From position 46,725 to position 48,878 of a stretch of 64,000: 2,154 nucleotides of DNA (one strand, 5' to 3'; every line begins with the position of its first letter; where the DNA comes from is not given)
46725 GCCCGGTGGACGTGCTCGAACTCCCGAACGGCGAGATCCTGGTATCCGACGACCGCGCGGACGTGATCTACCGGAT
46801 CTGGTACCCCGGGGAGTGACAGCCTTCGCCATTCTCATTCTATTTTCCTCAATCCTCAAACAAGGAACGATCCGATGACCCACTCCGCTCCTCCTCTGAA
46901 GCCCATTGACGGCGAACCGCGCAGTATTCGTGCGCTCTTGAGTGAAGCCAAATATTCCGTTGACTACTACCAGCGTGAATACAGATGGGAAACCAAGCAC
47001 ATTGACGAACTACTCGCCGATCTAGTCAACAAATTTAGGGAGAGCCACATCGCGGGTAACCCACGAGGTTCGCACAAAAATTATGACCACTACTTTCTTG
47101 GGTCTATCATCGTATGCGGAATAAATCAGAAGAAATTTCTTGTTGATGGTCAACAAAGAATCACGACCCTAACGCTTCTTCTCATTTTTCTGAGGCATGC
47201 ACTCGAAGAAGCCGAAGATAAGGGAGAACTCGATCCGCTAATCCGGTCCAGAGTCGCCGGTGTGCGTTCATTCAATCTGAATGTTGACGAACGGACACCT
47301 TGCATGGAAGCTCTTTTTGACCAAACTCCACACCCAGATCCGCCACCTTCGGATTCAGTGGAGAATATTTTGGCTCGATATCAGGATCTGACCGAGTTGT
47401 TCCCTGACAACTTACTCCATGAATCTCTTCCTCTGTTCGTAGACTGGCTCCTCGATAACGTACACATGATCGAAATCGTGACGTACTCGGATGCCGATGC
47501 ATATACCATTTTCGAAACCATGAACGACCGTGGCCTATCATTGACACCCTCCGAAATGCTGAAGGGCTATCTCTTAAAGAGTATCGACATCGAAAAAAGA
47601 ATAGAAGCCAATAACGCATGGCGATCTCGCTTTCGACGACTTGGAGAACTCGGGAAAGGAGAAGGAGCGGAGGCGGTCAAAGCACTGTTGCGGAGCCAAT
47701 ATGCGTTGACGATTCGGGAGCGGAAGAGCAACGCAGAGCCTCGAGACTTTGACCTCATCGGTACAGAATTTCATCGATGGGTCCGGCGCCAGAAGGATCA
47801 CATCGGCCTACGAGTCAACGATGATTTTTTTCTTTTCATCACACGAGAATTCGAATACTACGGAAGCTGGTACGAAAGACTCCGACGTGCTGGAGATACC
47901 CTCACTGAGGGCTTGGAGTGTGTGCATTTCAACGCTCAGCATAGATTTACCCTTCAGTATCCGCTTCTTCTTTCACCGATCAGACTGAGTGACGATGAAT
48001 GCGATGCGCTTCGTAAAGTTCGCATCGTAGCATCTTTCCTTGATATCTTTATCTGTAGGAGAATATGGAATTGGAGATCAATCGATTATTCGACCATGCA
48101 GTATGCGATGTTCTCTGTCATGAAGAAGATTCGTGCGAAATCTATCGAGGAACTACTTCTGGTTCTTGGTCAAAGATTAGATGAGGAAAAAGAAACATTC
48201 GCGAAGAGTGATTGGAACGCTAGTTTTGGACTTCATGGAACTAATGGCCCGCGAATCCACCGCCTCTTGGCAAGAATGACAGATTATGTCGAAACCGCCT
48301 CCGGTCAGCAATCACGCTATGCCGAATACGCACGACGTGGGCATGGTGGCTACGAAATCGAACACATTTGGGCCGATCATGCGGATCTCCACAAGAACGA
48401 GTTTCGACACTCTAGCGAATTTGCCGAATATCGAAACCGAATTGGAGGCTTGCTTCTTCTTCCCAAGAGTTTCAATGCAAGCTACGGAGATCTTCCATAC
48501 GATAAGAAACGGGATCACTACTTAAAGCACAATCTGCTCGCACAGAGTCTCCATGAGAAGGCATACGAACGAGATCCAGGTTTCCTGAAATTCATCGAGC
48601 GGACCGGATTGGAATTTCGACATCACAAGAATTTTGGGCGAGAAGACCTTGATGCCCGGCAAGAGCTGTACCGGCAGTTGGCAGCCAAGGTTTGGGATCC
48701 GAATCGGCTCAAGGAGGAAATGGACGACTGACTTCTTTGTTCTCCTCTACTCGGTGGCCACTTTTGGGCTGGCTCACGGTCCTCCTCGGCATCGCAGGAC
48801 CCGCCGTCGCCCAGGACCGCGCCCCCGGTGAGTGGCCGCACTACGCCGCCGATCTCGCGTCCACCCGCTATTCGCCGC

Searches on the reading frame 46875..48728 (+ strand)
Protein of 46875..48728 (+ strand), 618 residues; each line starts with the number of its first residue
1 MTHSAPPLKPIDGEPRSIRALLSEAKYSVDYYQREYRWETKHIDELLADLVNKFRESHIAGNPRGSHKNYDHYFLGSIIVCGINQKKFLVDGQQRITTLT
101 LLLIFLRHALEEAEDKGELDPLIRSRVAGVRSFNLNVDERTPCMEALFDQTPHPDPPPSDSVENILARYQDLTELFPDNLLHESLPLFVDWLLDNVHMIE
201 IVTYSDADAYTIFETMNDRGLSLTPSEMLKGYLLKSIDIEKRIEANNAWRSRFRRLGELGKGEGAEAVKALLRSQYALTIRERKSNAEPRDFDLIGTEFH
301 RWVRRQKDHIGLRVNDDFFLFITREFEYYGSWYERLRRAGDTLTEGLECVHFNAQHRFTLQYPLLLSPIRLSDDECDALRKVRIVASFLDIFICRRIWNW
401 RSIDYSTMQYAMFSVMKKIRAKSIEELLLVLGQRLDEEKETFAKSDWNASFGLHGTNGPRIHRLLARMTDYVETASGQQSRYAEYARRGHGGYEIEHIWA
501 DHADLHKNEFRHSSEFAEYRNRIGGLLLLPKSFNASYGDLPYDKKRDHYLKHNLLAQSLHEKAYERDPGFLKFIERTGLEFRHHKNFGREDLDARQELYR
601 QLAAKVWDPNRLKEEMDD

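Call 113: search_protein_families(library=pfam, proteins=[window:46875-48728:+])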
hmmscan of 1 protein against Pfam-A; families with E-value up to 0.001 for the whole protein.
window:46875-48728:+ (618 aa): 2 families
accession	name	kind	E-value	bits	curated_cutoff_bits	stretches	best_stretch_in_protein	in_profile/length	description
PF03235.19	GmrSD_N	-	1.2e-31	110.9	33.2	1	20-233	3-198/199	GmrSD restriction endonuclease, N-terminal domain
PF07510.16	GmrSD_C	-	2.4e-10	40.9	23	1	460-599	23-135/138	GmrSD restriction endonucleases, C-terminal domain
